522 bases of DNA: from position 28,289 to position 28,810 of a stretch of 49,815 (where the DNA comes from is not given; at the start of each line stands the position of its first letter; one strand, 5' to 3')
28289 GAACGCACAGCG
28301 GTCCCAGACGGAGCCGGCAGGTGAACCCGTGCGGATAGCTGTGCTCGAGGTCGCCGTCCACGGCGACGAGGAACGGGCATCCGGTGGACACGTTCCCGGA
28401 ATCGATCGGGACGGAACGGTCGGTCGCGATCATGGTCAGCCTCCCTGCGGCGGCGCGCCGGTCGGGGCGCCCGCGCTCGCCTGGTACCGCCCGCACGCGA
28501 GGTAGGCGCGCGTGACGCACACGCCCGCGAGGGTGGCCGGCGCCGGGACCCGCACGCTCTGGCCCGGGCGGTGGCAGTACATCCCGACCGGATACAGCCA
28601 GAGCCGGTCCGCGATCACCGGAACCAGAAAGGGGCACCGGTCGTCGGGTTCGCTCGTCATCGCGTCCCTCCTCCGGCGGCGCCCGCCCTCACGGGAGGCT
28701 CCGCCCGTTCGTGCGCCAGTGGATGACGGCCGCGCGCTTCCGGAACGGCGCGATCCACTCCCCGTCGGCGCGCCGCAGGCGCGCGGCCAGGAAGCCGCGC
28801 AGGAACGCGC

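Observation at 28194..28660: Paralogous small Cys-rich CPFL proteins, with a third CPFL mini-ORF 3 kb away, all behind sigma54 promoters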

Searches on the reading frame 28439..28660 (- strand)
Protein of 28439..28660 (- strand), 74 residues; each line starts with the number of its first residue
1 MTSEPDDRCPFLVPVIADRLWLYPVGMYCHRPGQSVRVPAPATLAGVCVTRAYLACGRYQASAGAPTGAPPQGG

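Call 5: search_protein_families(library=pfam, proteins=[window:28439-28660:-], max_evalue=1)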
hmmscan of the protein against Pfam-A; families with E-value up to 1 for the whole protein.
seq(74 aa): 0 families

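Call 6: search_protein_families(library=ncbifam, proteins=[window:28439-28660:-], max_evalue=1)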
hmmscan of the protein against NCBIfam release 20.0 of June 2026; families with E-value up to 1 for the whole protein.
seq(74 aa): 0 families

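Call 8: find_homologous_proteins(query=window:28439-28660:-, max_evalue=10)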
Query seq(74 aa) (74 aa): 22 proteins with E <= 10 among 23 candidates.
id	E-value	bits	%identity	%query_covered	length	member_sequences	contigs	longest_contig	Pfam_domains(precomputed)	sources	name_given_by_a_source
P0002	4.9e-42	159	95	100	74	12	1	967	-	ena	-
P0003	2.9e-20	90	68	84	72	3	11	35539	-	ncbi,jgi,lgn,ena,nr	ncbi:MAG: hypothetical protein A2X52_12620 [Candidatus Rokubacteria bacterium GWC2_70_16]|nr:MAG: hy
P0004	6.8e-20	88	71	76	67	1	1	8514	-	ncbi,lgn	-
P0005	3.4e-19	86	68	80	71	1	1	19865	-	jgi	jgi:hypothetical protein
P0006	7.0e-18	82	67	77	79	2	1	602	-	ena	-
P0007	8.1e-18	82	73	74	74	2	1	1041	-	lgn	-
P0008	2.9e-17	80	61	86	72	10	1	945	-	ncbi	-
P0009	3.9e-17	80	58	86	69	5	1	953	-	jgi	jgi:hypothetical protein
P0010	5.8e-17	79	67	74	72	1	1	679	-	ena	-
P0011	1.2e-16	78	59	92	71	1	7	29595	-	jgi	jgi:hypothetical protein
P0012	2.1e-16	77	59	88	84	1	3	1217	-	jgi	jgi:hypothetical protein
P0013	2.5e-16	77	62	82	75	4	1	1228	-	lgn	-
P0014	2.7e-16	77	58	88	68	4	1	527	-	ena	-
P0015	4.4e-16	76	56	92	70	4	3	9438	-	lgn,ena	-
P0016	8.5e-15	72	60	78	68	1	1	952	-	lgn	-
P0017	9.8e-15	72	67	69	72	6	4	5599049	-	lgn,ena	-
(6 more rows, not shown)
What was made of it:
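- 22 close clusters (call 8).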

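Call 10: find_encoding_contigs(protein=P0003, flank=8000, max_places=4)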
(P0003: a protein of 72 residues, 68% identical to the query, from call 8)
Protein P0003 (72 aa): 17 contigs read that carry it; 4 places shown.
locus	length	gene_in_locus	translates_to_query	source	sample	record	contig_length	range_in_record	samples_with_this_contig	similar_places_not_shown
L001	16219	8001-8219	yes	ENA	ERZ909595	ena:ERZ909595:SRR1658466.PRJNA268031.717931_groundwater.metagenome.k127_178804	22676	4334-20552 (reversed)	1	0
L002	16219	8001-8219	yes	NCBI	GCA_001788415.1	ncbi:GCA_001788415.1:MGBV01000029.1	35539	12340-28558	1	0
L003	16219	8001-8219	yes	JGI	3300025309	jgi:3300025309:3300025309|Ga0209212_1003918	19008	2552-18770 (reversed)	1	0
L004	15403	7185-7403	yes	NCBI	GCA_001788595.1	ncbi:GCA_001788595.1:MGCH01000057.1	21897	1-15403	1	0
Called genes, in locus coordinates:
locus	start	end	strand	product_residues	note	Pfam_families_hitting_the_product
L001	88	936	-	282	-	PF00296:Bac_luciferase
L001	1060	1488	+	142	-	PF01575:MaoC_dehydratas, PF13452:FAS1_DH_region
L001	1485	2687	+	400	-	PF02515:CoA_transf_3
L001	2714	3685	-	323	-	PF00389:2-Hacid_dh, PF02826:2-Hacid_dh_C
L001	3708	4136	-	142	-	PF20789:4HBT_3C (weak), PF13622:4HBT_3, PF03061:4HBT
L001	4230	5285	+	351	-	PF07885:Ion_trans_2, PF02254:TrkA_N, PF02080:TrkA_C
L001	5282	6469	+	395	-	PF02771:Acyl-CoA_dh_N, PF02770:Acyl-CoA_dh_M, PF00441:Acyl-CoA_dh_1, PF08028:Acyl-CoA_dh_2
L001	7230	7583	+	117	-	-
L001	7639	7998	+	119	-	-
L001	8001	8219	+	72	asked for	-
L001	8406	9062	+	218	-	PF00753:Lactamase_B (faint)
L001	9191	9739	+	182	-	PF02627:CMD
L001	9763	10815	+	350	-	PF08240:ADH_N, PF16912:Glu_dehyd_C, PF00107:ADH_zinc_N, PF13602:ADH_zinc_N_2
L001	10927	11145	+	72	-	PF01402:RHH_1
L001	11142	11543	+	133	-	PF01850:PIN, PF13470:PIN_3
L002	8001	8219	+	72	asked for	-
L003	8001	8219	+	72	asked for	-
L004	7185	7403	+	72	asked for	-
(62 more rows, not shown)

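Call 11: find_encoding_contigs(protein=P0017, flank=8000, max_places=3)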
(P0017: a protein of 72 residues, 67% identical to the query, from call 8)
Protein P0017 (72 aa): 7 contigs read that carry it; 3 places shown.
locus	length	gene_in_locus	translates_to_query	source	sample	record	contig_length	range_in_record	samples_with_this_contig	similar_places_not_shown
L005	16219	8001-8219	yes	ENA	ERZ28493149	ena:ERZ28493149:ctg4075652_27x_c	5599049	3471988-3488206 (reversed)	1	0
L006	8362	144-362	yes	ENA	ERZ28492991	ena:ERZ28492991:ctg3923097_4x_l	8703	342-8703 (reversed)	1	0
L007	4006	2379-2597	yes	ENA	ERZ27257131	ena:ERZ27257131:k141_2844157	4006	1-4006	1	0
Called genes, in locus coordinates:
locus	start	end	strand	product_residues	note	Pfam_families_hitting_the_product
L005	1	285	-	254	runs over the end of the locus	PF12705:PDDEXK_1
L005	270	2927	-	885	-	PF00580:UvrD-helicase, PF13245:AAA_19, PF13361:UvrD_C, PF13538:UvrD_C_2 (faint)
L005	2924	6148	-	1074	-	-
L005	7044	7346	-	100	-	-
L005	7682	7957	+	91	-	-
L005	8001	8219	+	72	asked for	-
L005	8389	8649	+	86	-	PF08734:GYD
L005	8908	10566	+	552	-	PF00501:AMP-binding, PF13193:AMP-binding_C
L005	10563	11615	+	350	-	-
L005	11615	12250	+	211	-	PF00440:TetR_N, PF17932:TetR_C_24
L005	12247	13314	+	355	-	PF08240:ADH_N, PF16912:Glu_dehyd_C, PF00107:ADH_zinc_N, PF13602:ADH_zinc_N_2 (weak)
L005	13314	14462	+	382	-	PF02771:Acyl-CoA_dh_N, PF02770:Acyl-CoA_dh_M, PF00441:Acyl-CoA_dh_1, PF08028:Acyl-CoA_dh_2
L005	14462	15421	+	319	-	PF00676:E1_dh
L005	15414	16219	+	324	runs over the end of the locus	PF02779:Transket_pyr, PF02780:Transketolase_C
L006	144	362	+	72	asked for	-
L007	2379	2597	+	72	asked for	-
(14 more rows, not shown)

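Call 12: find_encoding_contigs(protein=P0011, flank=8000, max_places=3)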
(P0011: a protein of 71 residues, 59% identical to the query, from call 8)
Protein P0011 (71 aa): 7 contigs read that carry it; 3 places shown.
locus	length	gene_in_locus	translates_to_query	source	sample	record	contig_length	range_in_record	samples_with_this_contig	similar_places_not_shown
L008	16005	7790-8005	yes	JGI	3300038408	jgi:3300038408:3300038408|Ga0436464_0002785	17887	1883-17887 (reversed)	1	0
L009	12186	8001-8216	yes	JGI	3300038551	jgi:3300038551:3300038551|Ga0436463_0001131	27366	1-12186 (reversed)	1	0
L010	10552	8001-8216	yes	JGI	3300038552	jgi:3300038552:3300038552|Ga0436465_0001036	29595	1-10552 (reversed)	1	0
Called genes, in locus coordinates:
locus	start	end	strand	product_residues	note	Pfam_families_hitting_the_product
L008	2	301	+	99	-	?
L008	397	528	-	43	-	-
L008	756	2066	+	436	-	PF00285:Citrate_synt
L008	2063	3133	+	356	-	PF04055:Radical_SAM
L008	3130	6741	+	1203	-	PF01855:POR_N, PF17147:PFOR_II, PF01558:POR, PF10371:EKR, PF00037:Fer4 (weak), PF12837:Fer4_6, PF12838:Fer4_7, PF02775:TPP_enzyme_C, +6 more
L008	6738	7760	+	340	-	PF01180:DHO_dh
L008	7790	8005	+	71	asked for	-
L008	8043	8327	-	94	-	-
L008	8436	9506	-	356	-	PF01758:SBF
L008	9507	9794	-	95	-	PF12840:HTH_20, PF01022:HTH_5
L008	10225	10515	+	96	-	PF13798:PCYCGC (weak)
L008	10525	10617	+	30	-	-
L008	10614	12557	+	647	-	PF12801:Fer4_5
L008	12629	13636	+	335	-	PF09459:EB_dh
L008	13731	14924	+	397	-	PF00034:Cytochrom_C, PF13442:Cytochrome_CBB3 (weak)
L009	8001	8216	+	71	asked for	-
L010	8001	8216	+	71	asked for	-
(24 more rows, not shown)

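Call 24: find_related_loci(query=A1, collection=genome_contigs, flank=8000)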
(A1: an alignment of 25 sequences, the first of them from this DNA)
Query A1 (74 aa) in genome_contigs; peptide patterns used: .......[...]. (x = any residue, [..] = any of these).
20 stretches matched a pattern; 12 encode a relative of the query (tblastn E <= 1e-3); 12 distinct loci.
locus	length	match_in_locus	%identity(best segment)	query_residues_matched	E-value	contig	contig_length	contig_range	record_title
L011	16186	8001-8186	68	5-66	1e-23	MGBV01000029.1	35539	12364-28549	MAG: Candidatus Rokubacteria bacterium GWC2_70_16 gwc2_scaffold_1252, whole genome shotgun sequence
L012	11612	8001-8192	63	5-68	6e-22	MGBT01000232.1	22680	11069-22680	MAG: Candidatus Rokubacteria bacterium GWA2_70_23 gwa2_scaffold_8980, whole genome shotgun sequence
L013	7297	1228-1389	70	9-62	8e-22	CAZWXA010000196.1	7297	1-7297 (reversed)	MAG TPA_asm: uncultured bacterium isolate SRP119689_co1_6 genome assembly, contig: NODE_16477_length_7297_cov_5.594725,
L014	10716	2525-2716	59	1-64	8e-21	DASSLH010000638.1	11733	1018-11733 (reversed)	MAG TPA_asm: Candidatus Methylomirabilota bacterium isolate SMAG_U1165 k141_1443125, whole genome shotgun sequence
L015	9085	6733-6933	57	9-74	3e-18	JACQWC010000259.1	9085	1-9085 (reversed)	MAG: Candidatus Rokuibacteriota bacterium isolate NC_groundwater_1479_Ag_S-0.65um_71_44 S_p65_S5_coassembly_k141_5250118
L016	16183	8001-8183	56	1-60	1e-17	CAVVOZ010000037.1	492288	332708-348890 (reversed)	MAG: uncultured Candidatus Rokubacteria bacterium isolate MFD02242.bin.2.101 genome assembly, contig: contig_976, whole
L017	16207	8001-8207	48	1-67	1e-16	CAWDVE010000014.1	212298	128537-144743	MAG: uncultured Candidatus Rokubacteria bacterium isolate MFD05674.bin.2.168 genome assembly, contig: contig_39435, whol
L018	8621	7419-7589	56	9-65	3e-16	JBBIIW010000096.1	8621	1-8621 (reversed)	MAG: Candidatus Rokuibacteriota bacterium isolate QH1S170213_bin_148 NODE_4150_length_8621_cov_7.84083, whole genome sho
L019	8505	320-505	58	1-62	2e-14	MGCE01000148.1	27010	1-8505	MAG: Candidatus Rokubacteria bacterium RIFCSPLOWO2_02_FULL_72_37 rifcsplowo2_02_scaffold_4815, whole genome shotgun sequ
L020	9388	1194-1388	57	2-64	1e-12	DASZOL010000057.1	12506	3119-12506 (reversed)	MAG TPA_asm: Candidatus Methylomirabilota bacterium isolate SMAG_U5944 k141_292139, whole genome shotgun sequence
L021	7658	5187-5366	43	3-62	1e-12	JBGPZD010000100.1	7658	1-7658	MAG: Candidatus Methylomirabilia bacterium isolate OBJ1_062018_070_34 k141_762384_length_7658_cov_24.9267, whole genome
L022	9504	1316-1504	45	1-63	3e-12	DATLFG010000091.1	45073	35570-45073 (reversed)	MAG TPA_asm: Candidatus Limnocylindria bacterium isolate SMAG_U14396 k141_1008810, whole genome shotgun sequence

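Call 25: search_solved_structures(query=A1, max_evalue=10)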
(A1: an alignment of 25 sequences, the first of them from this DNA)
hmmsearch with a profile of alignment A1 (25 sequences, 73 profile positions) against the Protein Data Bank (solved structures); distinct sequences matched with E-value up to 10: 3.
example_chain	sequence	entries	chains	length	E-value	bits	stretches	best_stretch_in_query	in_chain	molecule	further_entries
8i2g_Y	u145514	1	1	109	0.15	15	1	16-32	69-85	Follitropin subunit beta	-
1xwd_B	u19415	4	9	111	0.16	14.9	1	16-32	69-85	Follitropin beta chain | FOLLITROPIN SUBUNIT BETA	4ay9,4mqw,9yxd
1fl7_B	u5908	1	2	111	0.17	14.8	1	16-32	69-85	FOLLICLE STIMULATING PROTEIN BETA CHAIN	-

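Call 30: predict_structure(alignment_id=A1)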
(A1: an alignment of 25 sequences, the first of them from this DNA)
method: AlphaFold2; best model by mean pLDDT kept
length: 74 residues; sequences in the alignment: 25
mean_pLDDT: 66.6   pTM: 0.51
mean pLDDT of the five models: 66.6, 64.9, 60.0, 52.6, 50.2
residues with pLDDT >= 90: 0; 70-90: 39; 50-70: 26; < 50: 9
segments of 3 or more residues with pLDDT < 50: 68-74
pLDDT, mean of each block of 10 residues (from residue 1): 61 67 67 64 76 81 60 43
secondary structure, 60 per line:
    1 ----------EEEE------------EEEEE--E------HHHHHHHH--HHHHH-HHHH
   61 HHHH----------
elements in order: E11-14 E27-31 H41-48 H51-55 H57-64

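Call 32: search_protein_representatives(alignment_id=A1)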
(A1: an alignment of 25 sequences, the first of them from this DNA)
Query: 25 sequences, 73 profile positions. Proteins with E-value up to 0.001 (for the whole library): 189; up to 1e-10: 82; up to 1e-30: 0. The best 150 are listed.
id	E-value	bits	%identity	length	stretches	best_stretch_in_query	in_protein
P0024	1.2e-27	111.6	-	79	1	7-68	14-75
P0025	5.1e-27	109.5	-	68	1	8-70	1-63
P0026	7.6e-26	105.7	-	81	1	8-68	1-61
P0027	4.5e-25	103.2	-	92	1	6-69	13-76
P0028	6.5e-24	99.5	-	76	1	6-66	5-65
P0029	2.0e-23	98.0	-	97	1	1-69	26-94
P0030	3.0e-23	97.4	-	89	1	5-67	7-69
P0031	6.8e-23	96.3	-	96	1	1-67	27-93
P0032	2.5e-22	94.5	-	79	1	5-70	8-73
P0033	3.2e-22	94.1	-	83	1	3-65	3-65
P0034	5.2e-22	93.4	-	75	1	7-65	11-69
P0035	6.8e-22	93.1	-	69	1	8-69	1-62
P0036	7.5e-22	92.9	-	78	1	6-67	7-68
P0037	9.0e-22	92.7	-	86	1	6-69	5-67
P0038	1.2e-21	92.3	-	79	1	6-63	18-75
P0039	2.3e-21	91.4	-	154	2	5-62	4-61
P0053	2.1e-19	85.1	-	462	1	6-63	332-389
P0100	1.7e-11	59.8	-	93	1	6-67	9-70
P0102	2.3e-11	59.3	-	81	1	8-64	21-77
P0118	1.1e-08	50.7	-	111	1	6-66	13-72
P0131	6.6e-08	48.2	-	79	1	6-65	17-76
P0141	3.8e-07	45.8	-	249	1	5-67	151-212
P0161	3.2e-06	42.9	-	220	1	14-64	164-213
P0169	4.8e-06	42.3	-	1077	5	7-67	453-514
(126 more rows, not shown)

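Call 34: fold_search(model_id=the predicted structure, library=pdb)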
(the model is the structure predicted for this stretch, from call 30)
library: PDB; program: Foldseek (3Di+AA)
matches with E <= 10: 1; with E <= 0.001: 0
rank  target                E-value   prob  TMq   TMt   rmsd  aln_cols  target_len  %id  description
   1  8b3e_A                9.7e+00  0.01  0.22  0.06  16.8        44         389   16  Variant Surface Glycoprotein VSG397 (released 2023-01-25)

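Call 35: search_protein_families(library=pfam, proteins=[P0169, P0053, P0141, P0161, P0039], max_evalue=0.01)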
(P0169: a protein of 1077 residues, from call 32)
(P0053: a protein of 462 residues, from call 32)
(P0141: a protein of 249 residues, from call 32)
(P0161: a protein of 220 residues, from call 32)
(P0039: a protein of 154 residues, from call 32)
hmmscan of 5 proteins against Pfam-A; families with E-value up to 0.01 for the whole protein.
P0169 (1077 aa): 4 families
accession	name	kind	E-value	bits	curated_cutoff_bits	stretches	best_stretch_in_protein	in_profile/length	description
PF00072.30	Response_reg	-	3.6e-07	30.8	30.2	1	39-122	27-110/111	Response regulator receiver domain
PF10609.15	ParA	-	2.2e-06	27.7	27.1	1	144-196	4-55/246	NUBPL iron-transfer P-loop NTPase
PF13614.12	AAA_31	-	0.00012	22.5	27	1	144-301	2-162/177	AAA domain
PF01656.29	CbiA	-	0.0028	18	25.4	1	146-189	1-43/125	CobQ/CobB/MinD/ParA nucleotide binding domain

P0053 (462 aa): 7 families
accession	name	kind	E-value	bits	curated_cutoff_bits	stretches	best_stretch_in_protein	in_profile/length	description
PF12837.12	Fer4_6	-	1.2e-05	25.4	25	1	98-117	2-21/24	4Fe-4S binding domain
PF12797.12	Fer4_2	-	0.00013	22.1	24.5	1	98-116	3-21/22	4Fe-4S binding domain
PF00037.32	Fer4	-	0.00025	21.2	21.1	1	99-120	2-23/24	4Fe-4S binding domain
PF12838.12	Fer4_7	-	0.0038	18.1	27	1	104-119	1-16/52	4Fe-4S dicluster domain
PF13237.11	Fer4_10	-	0.0038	17.5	25.5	1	99-118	3-24/53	4Fe-4S dicluster domain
PF13187.11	Fer4_9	-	0.004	17.6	27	1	103-120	35-52/52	4Fe-4S dicluster domain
PF13484.11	Fer4_16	-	0.0065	17.7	30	0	104-127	1-25/66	4Fe-4S double cluster binding domain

P0141 (249 aa): 1 family
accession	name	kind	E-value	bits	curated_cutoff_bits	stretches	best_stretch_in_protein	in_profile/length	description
PF01258.23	zf-dskA_traR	-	1.3e-09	38.3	24.9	1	87-121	1-35/36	Prokaryotic dksA/traR C4-type zinc finger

P0161 (220 aa): 0 families

P0039 (154 aa): 0 families

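Call 37: find_encoding_contigs(protein=P0102, flank=6000, max_places=3)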
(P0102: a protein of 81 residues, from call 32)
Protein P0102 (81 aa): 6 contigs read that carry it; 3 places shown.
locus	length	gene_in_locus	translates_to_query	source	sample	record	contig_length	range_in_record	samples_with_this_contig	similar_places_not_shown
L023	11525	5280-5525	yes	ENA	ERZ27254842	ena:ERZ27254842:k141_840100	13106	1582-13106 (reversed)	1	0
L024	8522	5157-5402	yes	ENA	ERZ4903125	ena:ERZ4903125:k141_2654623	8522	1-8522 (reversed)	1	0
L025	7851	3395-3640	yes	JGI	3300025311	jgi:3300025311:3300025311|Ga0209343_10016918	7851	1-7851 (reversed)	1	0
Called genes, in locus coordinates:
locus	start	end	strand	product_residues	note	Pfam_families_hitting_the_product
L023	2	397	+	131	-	?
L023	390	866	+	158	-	PF00582:Usp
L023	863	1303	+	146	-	PF00582:Usp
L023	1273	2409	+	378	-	PF01636:APH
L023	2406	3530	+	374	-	PF01583:APS_kinase, PF03266:NTPase_1 (faint), PF03308:MeaB (faint), PF06414:Zeta_toxin (faint), PF13671:AAA_33, PF01583:APS_kinase, PF13238:AAA_18 (weak), PF13671:AAA_33, +5 more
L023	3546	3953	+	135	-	PF00571:CBS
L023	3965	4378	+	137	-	PF00072:Response_reg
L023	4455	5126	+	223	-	PF08241:Methyltransf_11, PF08242:Methyltransf_12 (weak), PF13649:Methyltransf_25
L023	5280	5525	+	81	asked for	-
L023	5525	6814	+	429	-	PF00285:Citrate_synt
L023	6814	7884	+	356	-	PF04055:Radical_SAM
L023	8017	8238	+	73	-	-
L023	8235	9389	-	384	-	-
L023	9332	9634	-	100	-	PF01883:FeS_assembly_P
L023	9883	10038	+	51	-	-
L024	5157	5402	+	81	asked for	-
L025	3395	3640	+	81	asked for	-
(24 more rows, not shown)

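Call 46: find_encoding_contigs(protein=P0169, flank=6000, max_places=2)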
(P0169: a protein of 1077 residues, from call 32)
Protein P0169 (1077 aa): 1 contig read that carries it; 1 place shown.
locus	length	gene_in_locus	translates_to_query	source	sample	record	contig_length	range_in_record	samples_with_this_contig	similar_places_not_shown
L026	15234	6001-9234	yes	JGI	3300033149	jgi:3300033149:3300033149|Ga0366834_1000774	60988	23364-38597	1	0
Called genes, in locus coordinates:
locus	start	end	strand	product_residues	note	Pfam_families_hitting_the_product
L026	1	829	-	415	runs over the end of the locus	PF25919:BSH_CusB (faint), PF25984:BSH_YknX (weak), PF25881:HH_YBHG (faint), PF25990:Beta-barrel_YknX, PF25954:Beta-barrel_RND_2 (weak)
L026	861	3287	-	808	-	PF12704:MacB_PCD (weak), PF02687:FtsX, PF12704:MacB_PCD (weak), PF02687:FtsX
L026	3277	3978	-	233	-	PF00005:ABC_tran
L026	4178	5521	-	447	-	-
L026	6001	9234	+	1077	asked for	PF00072:Response_reg (weak), PF10609:ParA (weak)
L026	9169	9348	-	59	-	-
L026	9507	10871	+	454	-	PF00070:Pyr_redox (faint), PF00890:FAD_binding_2 (faint), PF01266:DAO (weak), PF01494:FAD_binding_3 (weak), PF03486:HI0933_like (weak), PF07992:Pyr_redox_2 (weak), PF13450:NAD_binding_8, PF21688:FAD-depend_C, +2 more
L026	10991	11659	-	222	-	-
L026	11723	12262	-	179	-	PF00188:CAP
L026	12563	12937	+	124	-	-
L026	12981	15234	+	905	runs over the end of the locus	PF10131:PTPS_related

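Call 47: find_encoding_contigs(protein=P0161, flank=6000, max_places=2)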
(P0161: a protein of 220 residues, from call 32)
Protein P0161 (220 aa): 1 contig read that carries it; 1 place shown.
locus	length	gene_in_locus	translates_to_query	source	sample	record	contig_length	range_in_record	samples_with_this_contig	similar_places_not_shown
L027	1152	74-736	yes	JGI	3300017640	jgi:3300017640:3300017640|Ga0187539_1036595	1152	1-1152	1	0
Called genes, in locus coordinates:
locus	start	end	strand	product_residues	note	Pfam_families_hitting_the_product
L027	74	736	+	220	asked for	-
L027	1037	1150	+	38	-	?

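Call 61: search_protein_families(library=ncbifam, proteins=[L026:9507-10868:+], max_evalue=0.00001)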
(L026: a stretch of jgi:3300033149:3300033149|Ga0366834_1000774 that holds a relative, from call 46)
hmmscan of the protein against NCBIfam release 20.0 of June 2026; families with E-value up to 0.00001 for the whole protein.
L026:9507-10868:+ (454 aa): 24 families
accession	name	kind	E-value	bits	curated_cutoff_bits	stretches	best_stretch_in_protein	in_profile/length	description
NF045637.1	carotdesatCrtDProt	equivalog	1e-13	50.7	580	0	135-186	222-273/485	1-hydroxycarotenoid 3,4-desaturase CrtD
NF001933.0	PRK00711.1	subfamily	2.9e-10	39.7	383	1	62-198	128-263/429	D-amino acid dehydrogenase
TIGR00275.1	TIGR00275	subfamily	1e-09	37.7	183.8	1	4-41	1-38/401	aminoacetone oxidase family FAD-binding enzyme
NF003585.0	PRK05249.1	equivalog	2.8e-09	36.1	465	0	135-193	217-274/464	Si-specific NAD(P)(+) transhydrogenase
NF005560.0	PRK07233.1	equivalog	6.2e-09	35.2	252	0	3-34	2-33/435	hypothetical protein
TIGR03467.1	HpnE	equivalog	6.3e-09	35.6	283.05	0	4-40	1-37/430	hydroxysqualene dehydroxylase HpnE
TIGR01292.1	TRX_reduct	equivalog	3.4e-08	32.6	343.45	0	3-33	2-32/300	thioredoxin-disulfide reductase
NF004834.1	PRK06185.1-3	subfamily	4.2e-08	32.4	500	0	2-36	8-42/420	FAD-dependent oxidoreductase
TIGR01350.1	lipoamide_DH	equivalog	4.5e-08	32.2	408.8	0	3-32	3-32/461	dihydrolipoyl dehydrogenase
NF041385.1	Dggglyphlred_Halo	equivalog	9.2e-07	27.7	700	0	4-33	7-36/405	digeranylgeranylglycerophospholipid reductase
NF004780.0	PRK06126.1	subfamily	1.4e-06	26.9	445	1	3-39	10-46/552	hypothetical protein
NF004833.1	PRK06185.1-1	subfamily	1.9e-06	26.9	488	0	3-36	4-37/403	FAD-dependent oxidoreductase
NF009410.0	PRK12771.1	subfamily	2.2e-06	26.6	516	0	3-35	140-172/566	NAD(P)-binding protein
TIGR04542.1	GMC_mycofac_2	equivalog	2.4e-06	26.9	400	0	104-193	142-228/425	mycofactocin system GMC family oxidoreductase MftG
NF049967.1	QhpG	equivalog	2.6e-06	26.6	240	0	4-34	1-31/423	flavin-dependent monooxygenase QhpG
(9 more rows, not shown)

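Call 63: search_protein_families(library=pfam, proteins=[P0118, P0100], max_evalue=1)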
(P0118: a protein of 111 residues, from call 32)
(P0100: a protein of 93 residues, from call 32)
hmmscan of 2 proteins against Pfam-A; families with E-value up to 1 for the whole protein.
P0118 (111 aa): 0 families

P0100 (93 aa): 0 families

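Call 72: find_related_loci(query=A1, collection=metagenome_contigs, flank=8000)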
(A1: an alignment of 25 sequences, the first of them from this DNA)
Query A1 (74 aa) in metagenome_contigs; peptide patterns used: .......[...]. (x = any residue, [..] = any of these).
55 stretches matched a pattern; 40 encode a relative of the query (tblastn E <= 1e-3); 40 distinct loci.
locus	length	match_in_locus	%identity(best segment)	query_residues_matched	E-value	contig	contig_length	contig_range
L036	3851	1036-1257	100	1-74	7e-47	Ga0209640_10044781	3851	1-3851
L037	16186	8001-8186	68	5-66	2e-23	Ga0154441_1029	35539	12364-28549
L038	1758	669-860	63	5-68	5e-22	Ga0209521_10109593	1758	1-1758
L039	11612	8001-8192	63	5-68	9e-22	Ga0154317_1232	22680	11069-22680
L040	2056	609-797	62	5-67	3e-21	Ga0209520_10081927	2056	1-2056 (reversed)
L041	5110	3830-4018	62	5-67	3e-21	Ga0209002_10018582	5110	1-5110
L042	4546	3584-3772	57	1-63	7e-21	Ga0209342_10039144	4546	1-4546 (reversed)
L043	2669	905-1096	61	5-68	8e-21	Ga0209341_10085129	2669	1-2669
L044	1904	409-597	57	1-63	1e-20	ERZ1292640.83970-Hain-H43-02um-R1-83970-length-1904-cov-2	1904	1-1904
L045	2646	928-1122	57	1-65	3e-20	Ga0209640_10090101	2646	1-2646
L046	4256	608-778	61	7-63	4e-20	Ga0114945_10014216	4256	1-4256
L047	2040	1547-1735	54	6-68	1e-19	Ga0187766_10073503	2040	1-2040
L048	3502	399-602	54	1-68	1e-19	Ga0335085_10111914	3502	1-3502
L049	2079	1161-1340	55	3-61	3e-19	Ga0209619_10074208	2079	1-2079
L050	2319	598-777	55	3-61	4e-19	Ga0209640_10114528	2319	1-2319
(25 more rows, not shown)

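Call 78: find_encoding_contigs(protein=P0118, flank=6000, max_places=3)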
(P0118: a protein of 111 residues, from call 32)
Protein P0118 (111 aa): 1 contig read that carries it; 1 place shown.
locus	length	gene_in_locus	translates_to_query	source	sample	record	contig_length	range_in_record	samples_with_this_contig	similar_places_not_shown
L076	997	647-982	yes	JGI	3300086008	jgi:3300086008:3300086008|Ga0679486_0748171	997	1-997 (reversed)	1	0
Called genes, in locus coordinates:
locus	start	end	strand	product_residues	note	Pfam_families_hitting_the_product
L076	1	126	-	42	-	?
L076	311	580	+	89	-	-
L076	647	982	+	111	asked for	-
